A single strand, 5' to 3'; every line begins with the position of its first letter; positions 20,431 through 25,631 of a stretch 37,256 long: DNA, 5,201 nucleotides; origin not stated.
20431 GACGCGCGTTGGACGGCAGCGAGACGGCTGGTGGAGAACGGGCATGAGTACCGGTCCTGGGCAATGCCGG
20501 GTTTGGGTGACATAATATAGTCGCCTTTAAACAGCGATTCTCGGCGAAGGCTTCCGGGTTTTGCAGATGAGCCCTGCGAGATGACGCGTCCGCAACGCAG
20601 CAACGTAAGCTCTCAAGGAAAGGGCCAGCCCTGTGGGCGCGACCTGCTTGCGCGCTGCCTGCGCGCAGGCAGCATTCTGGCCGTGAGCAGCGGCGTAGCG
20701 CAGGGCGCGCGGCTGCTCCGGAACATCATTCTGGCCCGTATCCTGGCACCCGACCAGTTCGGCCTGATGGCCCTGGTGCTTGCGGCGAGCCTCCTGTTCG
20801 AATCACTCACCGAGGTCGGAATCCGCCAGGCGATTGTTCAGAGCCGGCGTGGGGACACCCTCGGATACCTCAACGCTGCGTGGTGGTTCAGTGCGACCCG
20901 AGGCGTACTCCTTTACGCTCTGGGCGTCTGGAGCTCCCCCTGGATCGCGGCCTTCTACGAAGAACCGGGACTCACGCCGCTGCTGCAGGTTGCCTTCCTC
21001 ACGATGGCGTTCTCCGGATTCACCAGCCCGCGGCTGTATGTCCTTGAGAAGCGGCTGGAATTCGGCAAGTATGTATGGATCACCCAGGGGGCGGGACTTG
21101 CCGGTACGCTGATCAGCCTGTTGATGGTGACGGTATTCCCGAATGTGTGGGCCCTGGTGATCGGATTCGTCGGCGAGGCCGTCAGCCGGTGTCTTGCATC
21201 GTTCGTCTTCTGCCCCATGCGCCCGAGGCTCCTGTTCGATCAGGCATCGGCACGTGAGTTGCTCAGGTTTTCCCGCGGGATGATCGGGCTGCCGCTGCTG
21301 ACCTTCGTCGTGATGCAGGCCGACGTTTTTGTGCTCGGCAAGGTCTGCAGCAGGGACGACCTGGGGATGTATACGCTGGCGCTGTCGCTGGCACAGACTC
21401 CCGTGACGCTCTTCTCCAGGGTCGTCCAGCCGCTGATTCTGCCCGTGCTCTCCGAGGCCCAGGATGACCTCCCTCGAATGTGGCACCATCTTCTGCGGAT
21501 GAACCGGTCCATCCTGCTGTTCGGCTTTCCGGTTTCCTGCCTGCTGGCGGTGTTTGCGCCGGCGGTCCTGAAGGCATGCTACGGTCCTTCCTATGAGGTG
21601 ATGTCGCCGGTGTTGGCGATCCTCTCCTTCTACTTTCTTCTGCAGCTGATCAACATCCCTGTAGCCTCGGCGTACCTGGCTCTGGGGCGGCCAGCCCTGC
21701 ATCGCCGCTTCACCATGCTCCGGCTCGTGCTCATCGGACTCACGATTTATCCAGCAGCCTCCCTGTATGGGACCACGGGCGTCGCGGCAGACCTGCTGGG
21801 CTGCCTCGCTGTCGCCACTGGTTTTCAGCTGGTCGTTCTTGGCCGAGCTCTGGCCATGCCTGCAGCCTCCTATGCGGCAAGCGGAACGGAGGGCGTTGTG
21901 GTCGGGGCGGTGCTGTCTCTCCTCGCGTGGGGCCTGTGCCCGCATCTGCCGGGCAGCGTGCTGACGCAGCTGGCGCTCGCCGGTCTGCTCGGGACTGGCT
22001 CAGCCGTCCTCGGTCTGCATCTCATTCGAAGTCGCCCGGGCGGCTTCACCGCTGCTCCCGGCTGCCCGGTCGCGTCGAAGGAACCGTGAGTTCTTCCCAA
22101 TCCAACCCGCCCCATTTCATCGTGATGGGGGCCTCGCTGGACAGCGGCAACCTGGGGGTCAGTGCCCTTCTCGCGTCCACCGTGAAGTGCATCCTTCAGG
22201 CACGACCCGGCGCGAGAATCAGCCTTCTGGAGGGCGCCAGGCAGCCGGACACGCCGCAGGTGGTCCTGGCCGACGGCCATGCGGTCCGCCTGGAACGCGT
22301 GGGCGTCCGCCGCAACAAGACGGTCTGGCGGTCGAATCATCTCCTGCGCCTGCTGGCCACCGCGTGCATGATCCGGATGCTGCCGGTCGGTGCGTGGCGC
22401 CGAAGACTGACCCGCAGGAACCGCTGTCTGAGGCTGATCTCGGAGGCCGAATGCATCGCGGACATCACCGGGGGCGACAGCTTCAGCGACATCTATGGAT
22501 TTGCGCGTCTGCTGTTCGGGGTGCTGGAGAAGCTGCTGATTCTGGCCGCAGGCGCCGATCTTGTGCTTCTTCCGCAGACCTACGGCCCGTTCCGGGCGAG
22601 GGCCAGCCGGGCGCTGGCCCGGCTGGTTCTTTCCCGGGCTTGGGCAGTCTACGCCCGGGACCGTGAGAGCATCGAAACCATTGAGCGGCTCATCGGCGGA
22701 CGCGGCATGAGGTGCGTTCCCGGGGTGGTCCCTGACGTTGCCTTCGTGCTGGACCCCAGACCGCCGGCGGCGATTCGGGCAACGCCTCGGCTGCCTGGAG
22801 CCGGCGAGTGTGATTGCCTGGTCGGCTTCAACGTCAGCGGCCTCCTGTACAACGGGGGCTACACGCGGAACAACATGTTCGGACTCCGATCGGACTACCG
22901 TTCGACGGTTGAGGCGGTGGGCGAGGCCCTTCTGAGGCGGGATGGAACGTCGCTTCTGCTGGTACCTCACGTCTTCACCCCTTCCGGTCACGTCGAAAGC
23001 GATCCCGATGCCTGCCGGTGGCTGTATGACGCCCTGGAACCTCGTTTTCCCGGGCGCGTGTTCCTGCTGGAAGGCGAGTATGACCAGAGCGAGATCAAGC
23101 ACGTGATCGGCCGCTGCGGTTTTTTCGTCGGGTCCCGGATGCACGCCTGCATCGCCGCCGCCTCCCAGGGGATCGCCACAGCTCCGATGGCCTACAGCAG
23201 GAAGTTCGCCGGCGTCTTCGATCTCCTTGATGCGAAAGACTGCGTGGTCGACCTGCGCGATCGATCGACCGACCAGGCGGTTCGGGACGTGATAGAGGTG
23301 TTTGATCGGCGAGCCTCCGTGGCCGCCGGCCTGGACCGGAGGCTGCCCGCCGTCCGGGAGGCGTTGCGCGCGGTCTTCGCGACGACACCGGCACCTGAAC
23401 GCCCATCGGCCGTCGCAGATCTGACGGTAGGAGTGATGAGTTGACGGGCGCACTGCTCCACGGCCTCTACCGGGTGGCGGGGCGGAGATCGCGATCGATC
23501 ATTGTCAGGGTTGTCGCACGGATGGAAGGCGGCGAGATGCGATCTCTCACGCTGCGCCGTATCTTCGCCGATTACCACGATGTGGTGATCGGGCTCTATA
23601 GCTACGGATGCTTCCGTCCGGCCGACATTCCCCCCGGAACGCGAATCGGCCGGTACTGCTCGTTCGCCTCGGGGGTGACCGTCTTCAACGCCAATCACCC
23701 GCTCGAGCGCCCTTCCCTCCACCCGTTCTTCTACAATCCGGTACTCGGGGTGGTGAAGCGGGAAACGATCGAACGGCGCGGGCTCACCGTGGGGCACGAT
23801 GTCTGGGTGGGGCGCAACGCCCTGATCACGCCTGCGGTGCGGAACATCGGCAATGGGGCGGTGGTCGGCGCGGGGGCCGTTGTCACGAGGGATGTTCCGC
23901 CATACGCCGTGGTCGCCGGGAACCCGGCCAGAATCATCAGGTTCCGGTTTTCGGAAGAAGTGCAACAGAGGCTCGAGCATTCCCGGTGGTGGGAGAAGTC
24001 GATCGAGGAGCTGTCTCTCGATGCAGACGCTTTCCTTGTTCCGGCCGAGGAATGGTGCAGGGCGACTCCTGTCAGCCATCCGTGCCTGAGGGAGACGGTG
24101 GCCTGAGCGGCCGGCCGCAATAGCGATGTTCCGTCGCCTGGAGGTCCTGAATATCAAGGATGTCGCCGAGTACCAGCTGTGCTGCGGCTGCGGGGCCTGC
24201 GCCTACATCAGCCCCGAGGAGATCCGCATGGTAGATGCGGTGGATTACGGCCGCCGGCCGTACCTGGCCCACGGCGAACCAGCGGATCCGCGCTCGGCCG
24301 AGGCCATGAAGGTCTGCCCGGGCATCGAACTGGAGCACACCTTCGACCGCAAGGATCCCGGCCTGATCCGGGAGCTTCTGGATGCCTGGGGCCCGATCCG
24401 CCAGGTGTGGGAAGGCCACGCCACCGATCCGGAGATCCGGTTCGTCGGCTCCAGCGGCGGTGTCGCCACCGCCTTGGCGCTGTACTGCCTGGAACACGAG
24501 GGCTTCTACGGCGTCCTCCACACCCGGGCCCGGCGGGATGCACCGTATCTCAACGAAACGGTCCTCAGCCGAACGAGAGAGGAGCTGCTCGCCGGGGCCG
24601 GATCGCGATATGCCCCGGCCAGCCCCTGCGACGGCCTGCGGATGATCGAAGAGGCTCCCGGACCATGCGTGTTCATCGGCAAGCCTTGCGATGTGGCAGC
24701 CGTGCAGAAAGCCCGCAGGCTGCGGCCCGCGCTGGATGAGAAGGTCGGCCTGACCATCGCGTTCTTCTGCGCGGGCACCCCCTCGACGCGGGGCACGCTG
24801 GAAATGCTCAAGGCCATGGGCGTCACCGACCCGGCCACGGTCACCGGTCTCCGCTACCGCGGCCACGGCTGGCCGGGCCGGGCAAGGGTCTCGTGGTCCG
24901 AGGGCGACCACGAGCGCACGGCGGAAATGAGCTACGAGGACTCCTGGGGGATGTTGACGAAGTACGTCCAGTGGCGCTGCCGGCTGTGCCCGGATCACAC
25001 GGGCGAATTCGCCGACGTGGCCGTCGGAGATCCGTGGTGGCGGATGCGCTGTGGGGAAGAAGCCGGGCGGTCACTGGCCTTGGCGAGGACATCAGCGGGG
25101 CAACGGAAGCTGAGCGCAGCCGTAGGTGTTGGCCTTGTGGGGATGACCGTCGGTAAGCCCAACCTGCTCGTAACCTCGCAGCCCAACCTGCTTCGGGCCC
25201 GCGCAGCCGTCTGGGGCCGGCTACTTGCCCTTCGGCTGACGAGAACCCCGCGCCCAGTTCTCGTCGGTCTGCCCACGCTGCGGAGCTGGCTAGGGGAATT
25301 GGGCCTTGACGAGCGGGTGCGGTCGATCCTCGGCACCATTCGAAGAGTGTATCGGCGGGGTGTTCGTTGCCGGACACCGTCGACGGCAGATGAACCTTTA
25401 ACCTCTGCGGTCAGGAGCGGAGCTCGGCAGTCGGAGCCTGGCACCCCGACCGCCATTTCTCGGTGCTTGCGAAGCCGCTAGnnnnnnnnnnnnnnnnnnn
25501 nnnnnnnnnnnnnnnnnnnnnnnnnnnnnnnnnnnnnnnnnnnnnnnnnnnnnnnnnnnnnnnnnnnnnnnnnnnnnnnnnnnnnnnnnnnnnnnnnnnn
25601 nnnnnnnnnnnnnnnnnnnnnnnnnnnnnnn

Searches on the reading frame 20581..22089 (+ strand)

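Call 7: search_protein_families(library=pfam, proteins=[window:20581-22089:+], max_evalue=0.001)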
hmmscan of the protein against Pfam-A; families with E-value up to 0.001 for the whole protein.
window:20581-22089:+ (502 aa): 2 families
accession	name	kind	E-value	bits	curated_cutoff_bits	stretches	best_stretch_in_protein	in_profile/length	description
PF13440.11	Polysacc_synt_3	-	1.7e-62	211.8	23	1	50-343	1-293/293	Polysaccharide biosynthesis protein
PF01943.22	Polysacc_synt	-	7.5e-29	101.4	28.2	1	29-293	4-273/274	Polysaccharide biosynthesis protein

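Call 8: search_protein_families(library=ncbifam, proteins=[window:20581-22089:+], max_evalue=0.00001)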
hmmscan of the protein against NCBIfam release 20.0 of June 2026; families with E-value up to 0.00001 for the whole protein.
window:20581-22089:+ (502 aa): 3 families
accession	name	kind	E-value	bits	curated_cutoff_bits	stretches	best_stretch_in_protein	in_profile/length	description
NF007773.0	PRK10459.1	equivalog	1.3e-52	179.4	273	1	32-483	13-466/492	MOP flippase family protein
NF047674.1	TeichurnBiosyTuaB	equivalog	1e-34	120.4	580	1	43-396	25-379/469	teichuronic acid biosynthesis protein TuaB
NF058658.1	Oglyco_Wzx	exception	6.2e-33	114.5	720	1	34-348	18-331/478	O-glycosylation flippase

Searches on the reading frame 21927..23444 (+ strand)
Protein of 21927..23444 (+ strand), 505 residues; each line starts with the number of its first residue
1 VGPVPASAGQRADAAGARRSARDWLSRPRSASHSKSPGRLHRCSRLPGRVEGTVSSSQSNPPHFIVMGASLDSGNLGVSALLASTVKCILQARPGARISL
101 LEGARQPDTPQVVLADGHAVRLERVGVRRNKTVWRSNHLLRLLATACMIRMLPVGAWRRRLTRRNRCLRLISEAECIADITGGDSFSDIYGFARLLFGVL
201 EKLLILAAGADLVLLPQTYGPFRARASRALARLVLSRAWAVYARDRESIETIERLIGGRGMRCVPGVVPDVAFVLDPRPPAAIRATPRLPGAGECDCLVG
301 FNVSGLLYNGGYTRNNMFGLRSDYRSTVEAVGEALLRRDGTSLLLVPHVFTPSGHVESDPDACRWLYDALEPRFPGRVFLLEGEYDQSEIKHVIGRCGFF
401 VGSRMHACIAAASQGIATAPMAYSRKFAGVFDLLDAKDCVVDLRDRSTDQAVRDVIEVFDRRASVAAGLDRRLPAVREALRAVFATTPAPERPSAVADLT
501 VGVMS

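Call 7: search_protein_families(library=pfam, proteins=[window:21927-23444:+], max_evalue=0.001)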
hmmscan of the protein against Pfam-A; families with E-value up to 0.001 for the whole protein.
window:21927-23444:+ (505 aa): 1 family
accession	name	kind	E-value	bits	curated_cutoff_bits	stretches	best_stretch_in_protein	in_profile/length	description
PF04230.19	PS_pyruv_trans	-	8.2e-25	88.7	25.3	1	146-424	59-279/280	Polysaccharide pyruvyl transferase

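Call 8: search_protein_families(library=ncbifam, proteins=[window:21927-23444:+], max_evalue=0.00001)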
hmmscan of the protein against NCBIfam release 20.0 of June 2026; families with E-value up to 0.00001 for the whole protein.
window:21927-23444:+ (505 aa): 3 families
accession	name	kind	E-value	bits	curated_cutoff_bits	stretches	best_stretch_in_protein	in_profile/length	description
TIGR03609.1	S_layer_CsaB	equivalog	1.3e-14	54.2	213.1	1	186-279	77-164/301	polysaccharide pyruvyl transferase CsaB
NF007452.0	PRK10017.1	equivalog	4.6e-08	32.3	399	0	383-458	314-392/426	colanic acid biosynthesis pyruvyl transferase WcaK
TIGR04006.1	wcaK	equivalog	1.3e-07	30.8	727.1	0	380-446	311-377/426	colanic acid biosynthesis pyruvyl transferase WcaK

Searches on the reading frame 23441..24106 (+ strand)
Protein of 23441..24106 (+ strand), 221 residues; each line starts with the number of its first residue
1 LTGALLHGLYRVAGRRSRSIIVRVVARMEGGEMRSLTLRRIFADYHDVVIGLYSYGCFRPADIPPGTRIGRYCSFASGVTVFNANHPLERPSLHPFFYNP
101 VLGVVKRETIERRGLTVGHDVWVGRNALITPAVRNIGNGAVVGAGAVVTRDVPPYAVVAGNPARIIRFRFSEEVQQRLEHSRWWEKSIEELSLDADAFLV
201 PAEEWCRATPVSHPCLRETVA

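Call 7: search_protein_families(library=pfam, proteins=[window:23441-24106:+], max_evalue=0.001)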
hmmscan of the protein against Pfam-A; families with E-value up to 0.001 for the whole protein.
window:23441-24106:+ (221 aa): 2 families
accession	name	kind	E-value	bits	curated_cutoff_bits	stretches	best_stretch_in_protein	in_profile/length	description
PF00132.30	Hexapep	-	5.1e-06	26.4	27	0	116-150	3-36/36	Bacterial transferase hexapeptide (six repeats)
PF14602.12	Hexapep_2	-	0.0008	19.5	27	0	115-150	2-34/34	Hexapeptide repeat of succinyl-transferase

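Call 9: search_protein_families(library=ncbifam, proteins=[window:23441-24106:+], max_evalue=0.00001)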
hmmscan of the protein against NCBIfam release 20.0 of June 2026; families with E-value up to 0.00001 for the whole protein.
window:23441-24106:+ (221 aa): 28 families (the best 25 are shown)
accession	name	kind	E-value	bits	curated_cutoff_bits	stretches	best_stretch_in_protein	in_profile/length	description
TIGR03308.1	phn_thr-fam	hypoth_equivalog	4.3e-40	137.7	201.65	1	45-197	34-190/204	phosphonate metabolim protein, transferase hexapeptide repeat family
NF000311.1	Vat_ABCDEFH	equivalog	2.1e-29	102.5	300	1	68-196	59-191/201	Vat family streptogramin A O-acetyltransferase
NF000490.1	chloram_CatB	equivalog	2.1e-26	92.5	350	1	69-192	59-187/210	type B chloramphenicol O-acetyltransferase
NF033468.1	stregram_VatI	exception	3.7e-25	88.9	415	1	69-197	62-194/208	streptogramin A O-acetyltransferase Vat(I)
NF000147.1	stregram_VatF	exception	2.8e-24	85.8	400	1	68-194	68-199/221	streptogramin A O-acetyltransferase Vat(F)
NF000084.1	amicyc_ac_ApmA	equivalog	2.2e-23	83.4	550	1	112-201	174-264/274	aminocyclitol acetyltransferase ApmA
NF000020.1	stregram_VatE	exception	4.1e-23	82.1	450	1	69-192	64-192/214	streptogramin A O-acetyltransferase Vat(E)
NF000097.1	stregram_VatC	exception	5e-23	82.1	425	1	69-199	68-202/212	streptogramin A O-acetyltransferase Vat(C)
NF000504.1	stregram_VatH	exception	3.4e-20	72.9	475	1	69-199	67-201/216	streptogramin A O-acetyltransferase Vat(H)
NF000101.1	stregram_VatA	exception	4.9e-20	72.1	450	1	68-188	67-191/219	streptogramin A O-acetyltransferase Vat(A)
NF000111.1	stregram_VatD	exception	2.4e-19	70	400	1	67-196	61-194/209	streptogramin A O-acetyltransferase Vat(D)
NF007240.0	PRK09677.1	equivalog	1e-16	61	243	1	68-172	87-187/192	putative lipopolysaccharide biosynthesis O-acetyl transferase WbbJ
NF007499.0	PRK10092.1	equivalog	1.1e-16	61.1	314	1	67-167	94-181/183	maltose O-acetyltransferase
TIGR03570.1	NeuD_NnaD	subfamily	9.1e-14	51.5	160.8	1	115-164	154-202/202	NeuD/PglB/VioB family sugar acetyltransferase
TIGR03532.1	DapD_Ac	equivalog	1.2e-13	51.2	231.75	1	114-167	160-212/231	2,3,4,5-tetrahydropyridine-2,6-dicarboxylate N-acetyltransferase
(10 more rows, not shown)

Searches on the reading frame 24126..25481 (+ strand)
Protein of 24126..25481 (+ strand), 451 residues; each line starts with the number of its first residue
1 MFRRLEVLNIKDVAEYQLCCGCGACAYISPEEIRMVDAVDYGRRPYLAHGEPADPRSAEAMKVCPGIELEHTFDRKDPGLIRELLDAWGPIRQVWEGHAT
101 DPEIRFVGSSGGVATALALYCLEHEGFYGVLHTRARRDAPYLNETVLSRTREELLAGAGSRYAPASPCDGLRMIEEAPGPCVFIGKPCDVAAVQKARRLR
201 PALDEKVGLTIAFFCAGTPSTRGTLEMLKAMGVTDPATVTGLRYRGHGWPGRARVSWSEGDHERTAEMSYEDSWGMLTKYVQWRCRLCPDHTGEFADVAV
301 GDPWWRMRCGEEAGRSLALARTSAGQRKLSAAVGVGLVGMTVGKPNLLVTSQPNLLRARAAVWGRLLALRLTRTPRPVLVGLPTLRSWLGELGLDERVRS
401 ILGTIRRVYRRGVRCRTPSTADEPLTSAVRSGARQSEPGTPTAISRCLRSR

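Call 7: search_protein_families(library=pfam, proteins=[window:24126-25481:+], max_evalue=0.001)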
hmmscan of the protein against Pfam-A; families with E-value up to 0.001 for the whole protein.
window:24126-25481:+ (451 aa): 2 families
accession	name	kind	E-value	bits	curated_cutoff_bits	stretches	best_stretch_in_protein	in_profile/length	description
PF04432.18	FrhB_FdhB_C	-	3.1e-28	99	23.3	1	182-334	5-138/150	Coenzyme F420 hydrogenase/dehydrogenase, beta subunit C terminus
PF04422.18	FrhB_FdhB_N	-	3.7e-19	69.1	22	1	94-167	1-72/78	Coenzyme F420 hydrogenase/dehydrogenase, beta subunit N-term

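Call 9: search_protein_families(library=ncbifam, proteins=[window:24126-25481:+], max_evalue=0.00001)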
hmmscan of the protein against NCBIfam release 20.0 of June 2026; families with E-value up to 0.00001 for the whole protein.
window:24126-25481:+ (451 aa): 4 families
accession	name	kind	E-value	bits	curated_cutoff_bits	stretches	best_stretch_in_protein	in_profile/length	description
NF006807.0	PRK09325.1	subfamily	2.7e-20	72.6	269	1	88-338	4-241/283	coenzyme F420-reducing hydrogenase subunit beta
TIGR03289.1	frhB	equivalog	5.8e-12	45.3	331.5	1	89-338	2-238/275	coenzyme F420 hydrogenase subunit beta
NF040616.1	F420_dehyd_FpoF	exception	1.2e-06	27.8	475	0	10-216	4-193/337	F420H2 dehydrogenase subunit FpoF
NF006808.0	PRK09326.1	equivalog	1.4e-06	27.4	444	0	10-327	5-289/341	F420H2 dehydrogenase subunit F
